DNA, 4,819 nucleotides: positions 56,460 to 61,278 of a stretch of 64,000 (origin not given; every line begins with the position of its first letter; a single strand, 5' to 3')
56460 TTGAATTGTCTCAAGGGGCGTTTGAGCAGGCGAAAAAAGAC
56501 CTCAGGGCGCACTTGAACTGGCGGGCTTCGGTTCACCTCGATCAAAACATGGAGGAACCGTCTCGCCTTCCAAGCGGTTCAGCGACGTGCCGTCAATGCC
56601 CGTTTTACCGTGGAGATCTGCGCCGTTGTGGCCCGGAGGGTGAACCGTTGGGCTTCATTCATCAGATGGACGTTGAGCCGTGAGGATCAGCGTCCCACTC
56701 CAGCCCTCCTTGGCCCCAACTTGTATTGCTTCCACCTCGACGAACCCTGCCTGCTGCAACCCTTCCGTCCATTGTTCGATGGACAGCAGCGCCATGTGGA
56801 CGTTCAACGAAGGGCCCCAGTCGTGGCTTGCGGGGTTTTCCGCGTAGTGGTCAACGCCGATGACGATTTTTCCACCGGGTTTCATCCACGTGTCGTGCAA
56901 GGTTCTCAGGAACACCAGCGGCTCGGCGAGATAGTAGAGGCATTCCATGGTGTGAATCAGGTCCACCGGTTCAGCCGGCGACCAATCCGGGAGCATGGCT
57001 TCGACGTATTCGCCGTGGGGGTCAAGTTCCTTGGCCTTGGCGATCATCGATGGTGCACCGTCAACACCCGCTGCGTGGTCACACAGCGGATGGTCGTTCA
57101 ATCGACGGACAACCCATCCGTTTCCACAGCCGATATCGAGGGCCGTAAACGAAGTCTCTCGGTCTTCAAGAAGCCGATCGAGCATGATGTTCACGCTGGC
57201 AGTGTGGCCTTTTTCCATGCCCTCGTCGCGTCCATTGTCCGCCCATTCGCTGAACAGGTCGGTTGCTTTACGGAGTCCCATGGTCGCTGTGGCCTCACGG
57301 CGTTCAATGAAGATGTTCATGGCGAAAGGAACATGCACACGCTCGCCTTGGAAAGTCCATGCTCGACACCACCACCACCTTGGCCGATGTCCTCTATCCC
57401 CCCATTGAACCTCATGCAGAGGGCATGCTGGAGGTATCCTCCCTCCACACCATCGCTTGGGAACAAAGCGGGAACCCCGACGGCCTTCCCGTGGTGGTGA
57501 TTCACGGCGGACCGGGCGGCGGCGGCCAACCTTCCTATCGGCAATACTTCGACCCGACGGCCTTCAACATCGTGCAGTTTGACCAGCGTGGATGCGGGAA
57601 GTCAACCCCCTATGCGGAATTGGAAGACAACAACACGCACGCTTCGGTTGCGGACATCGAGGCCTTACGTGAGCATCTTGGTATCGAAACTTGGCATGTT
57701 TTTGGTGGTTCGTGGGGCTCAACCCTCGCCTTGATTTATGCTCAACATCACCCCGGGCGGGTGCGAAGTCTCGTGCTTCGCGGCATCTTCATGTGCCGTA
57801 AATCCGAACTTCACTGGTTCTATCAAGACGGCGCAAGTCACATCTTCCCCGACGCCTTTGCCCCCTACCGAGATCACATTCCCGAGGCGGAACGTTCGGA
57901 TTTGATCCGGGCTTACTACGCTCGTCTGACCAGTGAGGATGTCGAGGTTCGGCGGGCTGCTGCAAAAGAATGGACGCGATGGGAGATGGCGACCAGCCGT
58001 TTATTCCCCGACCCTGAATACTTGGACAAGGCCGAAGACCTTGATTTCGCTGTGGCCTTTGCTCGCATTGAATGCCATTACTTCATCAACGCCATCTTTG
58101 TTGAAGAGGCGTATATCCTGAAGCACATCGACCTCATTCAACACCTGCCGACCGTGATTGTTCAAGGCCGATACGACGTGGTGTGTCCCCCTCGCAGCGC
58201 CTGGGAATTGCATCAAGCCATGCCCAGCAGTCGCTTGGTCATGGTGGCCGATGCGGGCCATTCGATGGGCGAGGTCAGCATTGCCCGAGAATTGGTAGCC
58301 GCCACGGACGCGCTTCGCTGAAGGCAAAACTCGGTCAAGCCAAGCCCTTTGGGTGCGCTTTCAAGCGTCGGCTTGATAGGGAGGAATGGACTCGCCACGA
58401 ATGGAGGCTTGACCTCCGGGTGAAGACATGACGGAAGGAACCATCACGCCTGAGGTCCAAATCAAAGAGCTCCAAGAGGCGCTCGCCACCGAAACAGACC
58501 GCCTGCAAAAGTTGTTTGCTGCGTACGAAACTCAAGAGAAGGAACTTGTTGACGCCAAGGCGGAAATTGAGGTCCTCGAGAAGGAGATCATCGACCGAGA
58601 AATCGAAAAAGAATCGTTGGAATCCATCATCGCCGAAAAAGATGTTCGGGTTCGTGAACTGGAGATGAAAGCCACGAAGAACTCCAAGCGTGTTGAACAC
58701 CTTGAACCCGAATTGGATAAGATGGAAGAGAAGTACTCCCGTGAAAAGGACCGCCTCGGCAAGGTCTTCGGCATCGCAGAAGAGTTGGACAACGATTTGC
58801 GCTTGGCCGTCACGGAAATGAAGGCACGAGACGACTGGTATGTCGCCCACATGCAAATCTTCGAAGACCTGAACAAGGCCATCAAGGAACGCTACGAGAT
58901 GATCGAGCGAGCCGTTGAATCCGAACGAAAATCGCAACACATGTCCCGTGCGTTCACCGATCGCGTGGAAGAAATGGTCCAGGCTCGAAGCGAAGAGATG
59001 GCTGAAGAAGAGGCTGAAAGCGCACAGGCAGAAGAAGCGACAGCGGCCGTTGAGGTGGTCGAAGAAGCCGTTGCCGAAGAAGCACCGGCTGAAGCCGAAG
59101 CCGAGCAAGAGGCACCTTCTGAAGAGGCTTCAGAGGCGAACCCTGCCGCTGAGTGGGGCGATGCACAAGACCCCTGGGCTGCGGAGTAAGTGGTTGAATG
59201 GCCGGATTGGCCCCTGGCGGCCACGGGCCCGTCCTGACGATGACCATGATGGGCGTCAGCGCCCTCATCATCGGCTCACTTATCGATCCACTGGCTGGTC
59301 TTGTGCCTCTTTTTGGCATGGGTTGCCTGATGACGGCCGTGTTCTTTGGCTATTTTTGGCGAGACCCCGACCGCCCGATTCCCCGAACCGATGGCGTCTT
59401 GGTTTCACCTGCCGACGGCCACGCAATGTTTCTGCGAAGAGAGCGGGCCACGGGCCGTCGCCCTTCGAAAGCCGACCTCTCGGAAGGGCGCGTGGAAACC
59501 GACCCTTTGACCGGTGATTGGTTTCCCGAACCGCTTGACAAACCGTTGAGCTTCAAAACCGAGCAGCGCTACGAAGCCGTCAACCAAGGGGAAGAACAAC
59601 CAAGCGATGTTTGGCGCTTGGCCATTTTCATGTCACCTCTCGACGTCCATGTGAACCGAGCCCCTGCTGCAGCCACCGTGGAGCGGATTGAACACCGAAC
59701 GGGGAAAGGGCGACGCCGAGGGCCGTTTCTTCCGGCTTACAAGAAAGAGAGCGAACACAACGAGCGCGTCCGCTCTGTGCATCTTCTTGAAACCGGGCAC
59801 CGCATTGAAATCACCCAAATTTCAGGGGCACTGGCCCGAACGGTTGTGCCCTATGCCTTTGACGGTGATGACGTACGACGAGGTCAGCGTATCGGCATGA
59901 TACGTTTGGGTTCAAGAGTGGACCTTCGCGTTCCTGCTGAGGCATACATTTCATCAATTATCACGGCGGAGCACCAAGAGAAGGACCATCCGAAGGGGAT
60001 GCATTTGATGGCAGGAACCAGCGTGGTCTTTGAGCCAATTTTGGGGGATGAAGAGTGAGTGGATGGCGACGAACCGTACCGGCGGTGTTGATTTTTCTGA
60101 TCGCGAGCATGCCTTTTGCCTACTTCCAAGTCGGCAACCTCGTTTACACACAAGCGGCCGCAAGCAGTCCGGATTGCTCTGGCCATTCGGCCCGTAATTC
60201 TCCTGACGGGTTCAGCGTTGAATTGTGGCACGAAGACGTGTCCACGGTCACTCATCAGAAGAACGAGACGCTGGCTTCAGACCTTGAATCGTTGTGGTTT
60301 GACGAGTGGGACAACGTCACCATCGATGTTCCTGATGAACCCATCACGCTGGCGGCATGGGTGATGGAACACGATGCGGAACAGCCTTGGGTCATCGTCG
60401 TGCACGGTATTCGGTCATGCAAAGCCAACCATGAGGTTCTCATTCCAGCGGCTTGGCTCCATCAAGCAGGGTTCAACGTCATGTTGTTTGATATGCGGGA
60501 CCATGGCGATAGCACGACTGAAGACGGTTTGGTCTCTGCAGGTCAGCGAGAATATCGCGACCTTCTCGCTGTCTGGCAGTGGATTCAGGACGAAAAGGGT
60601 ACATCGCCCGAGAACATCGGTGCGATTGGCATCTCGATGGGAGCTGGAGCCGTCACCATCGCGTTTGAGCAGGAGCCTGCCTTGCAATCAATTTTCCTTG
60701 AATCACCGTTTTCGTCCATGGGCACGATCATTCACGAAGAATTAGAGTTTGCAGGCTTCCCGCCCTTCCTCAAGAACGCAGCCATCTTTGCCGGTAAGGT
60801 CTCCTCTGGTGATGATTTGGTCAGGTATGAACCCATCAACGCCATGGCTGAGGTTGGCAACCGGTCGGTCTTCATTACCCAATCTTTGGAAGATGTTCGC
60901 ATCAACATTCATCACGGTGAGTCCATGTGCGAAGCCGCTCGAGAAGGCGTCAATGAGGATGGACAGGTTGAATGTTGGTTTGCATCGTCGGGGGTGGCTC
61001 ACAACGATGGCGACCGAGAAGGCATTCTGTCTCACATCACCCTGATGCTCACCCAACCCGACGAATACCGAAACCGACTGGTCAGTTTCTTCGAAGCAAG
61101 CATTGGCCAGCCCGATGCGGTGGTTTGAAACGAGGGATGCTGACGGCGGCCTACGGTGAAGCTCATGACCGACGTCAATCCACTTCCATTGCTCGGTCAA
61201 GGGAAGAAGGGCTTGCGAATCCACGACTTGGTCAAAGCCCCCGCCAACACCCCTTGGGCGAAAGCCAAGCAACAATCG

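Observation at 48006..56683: Bacterial-type AddB-like/AddA-like helicase-nuclease operon in an archaeal chromosome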

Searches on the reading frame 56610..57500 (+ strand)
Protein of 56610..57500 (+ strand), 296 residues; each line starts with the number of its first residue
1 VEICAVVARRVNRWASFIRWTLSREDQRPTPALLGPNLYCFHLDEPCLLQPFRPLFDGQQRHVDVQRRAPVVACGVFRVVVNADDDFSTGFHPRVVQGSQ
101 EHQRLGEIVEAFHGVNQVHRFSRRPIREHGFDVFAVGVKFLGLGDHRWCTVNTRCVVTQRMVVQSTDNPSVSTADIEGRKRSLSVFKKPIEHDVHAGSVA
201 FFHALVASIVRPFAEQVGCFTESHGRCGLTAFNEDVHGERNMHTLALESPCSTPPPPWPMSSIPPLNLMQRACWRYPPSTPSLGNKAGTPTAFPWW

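Call 13: search_protein_families(library=pfam, proteins=[window:56610-57500:+], max_evalue=0.001)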
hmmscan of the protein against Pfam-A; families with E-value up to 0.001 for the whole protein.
window:56610-57500:+ (296 aa): 0 families

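Call 102: search_protein_families(library=pfam, proteins=[window:56610-57500:+], max_evalue=0.1)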
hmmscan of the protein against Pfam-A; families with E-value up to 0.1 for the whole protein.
window:56610-57500:+ (296 aa): 0 families

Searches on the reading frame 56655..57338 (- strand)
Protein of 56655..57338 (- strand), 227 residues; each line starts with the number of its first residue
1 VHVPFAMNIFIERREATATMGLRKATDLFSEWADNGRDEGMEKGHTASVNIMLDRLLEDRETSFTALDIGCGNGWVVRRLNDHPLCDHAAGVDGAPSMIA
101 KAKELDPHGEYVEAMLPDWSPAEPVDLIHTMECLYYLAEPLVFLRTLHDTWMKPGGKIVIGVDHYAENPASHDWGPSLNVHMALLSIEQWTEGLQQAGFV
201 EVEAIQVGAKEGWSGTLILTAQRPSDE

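Call 102: search_protein_families(library=pfam, proteins=[window:56655-57338:-], max_evalue=0.1)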
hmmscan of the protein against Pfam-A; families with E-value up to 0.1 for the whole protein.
window:56655-57338:- (227 aa): 8 families
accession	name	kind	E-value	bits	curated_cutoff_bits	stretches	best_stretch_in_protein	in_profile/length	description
PF13489.12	Methyltransf_23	-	3.4e-16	59.8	27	1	53-200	13-160/164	Methyltransferase domain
PF08241.18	Methyltransf_11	-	1.1e-09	39.3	21.2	1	67-160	1-95/95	Methyltransferase domain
PF13649.12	Methyltransf_25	-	1.4e-09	38.9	27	1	67-156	2-97/97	Methyltransferase domain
PF08242.18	Methyltransf_12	-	1.8e-09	38.6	30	1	67-158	1-98/98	Methyltransferase domain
PF13847.12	Methyltransf_31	-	2.2e-05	24.6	27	1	65-169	6-119/145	Methyltransferase domain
PF05401.17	NodS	-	0.00087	19.6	24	1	52-141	34-123/201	Nodulation protein S (NodS)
PF08003.17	Methyltransf_9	-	0.0067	15.9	23.8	1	65-203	118-264/315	Protein of unknown function (DUF1698)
PF13679.12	Methyltransf_32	-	0.021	15.2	27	1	54-110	18-77/143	Methyltransferase domain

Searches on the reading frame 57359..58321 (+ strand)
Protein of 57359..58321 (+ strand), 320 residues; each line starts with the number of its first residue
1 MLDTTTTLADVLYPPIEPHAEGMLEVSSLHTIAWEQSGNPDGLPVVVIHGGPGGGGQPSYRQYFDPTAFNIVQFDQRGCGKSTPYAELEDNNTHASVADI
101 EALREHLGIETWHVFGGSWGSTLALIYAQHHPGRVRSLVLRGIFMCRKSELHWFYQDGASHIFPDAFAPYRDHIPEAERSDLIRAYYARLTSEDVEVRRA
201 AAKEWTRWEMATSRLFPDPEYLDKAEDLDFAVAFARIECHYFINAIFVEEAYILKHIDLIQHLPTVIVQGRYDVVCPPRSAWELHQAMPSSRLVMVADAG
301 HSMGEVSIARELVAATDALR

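Call 13: search_protein_families(library=pfam, proteins=[window:57359-58321:+], max_evalue=0.001)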
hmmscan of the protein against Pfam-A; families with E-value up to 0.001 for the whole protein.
window:57359-58321:+ (320 aa): 3 families
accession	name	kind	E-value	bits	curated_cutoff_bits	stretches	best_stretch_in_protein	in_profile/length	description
PF00561.26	Abhydrolase_1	-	1.6e-35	123.4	25.8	1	44-303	2-240/245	alpha/beta hydrolase fold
PF12146.15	Hydrolase_4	-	3.1e-11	43.5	27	1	64-301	27-232/239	Serine aminopeptidase, S33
PF08386.16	Abhydrolase_4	-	4.6e-06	27.1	21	1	262-303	34-75/103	TAP-like protein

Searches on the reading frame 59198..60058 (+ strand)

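Call 13: search_protein_families(library=pfam, proteins=[window:59198-60058:+], max_evalue=0.001)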
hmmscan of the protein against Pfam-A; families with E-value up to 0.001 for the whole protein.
window:59198-60058:+ (286 aa): 1 family
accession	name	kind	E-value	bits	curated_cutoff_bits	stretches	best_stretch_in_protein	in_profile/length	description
PF02666.20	PS_Dcarbxylase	-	4.1e-32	111.9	22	1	48-252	3-181/198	Phosphatidylserine decarboxylase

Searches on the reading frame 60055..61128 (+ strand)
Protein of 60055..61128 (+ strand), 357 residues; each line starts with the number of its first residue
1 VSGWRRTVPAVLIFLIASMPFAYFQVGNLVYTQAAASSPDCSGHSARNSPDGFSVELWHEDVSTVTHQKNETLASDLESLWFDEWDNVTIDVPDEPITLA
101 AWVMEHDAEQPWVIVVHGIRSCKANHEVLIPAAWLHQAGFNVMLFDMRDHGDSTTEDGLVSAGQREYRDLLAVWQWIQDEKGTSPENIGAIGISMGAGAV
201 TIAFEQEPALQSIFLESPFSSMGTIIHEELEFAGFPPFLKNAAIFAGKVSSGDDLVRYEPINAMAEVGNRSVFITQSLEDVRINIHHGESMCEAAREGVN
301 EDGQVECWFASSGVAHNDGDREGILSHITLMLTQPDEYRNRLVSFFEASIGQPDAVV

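Call 13: search_protein_families(library=pfam, proteins=[window:60055-61128:+], max_evalue=0.001)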
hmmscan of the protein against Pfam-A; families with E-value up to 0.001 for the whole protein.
window:60055-61128:+ (357 aa): 4 families
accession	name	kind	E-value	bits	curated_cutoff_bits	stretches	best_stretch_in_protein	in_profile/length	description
PF12146.15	Hydrolase_4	-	3.5e-11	43.3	27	1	112-248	6-132/239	Serine aminopeptidase, S33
PF00326.27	Peptidase_S9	-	6.9e-10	39.2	22.6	1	133-296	8-171/213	Prolyl oligopeptidase family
PF00561.26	Abhydrolase_1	-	6.1e-08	33.1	25.8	1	111-237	1-121/245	alpha/beta hydrolase fold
PF12697.13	Abhydrolase_6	-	9.3e-05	23.6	26.3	1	113-232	1-94/217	Alpha/beta hydrolase family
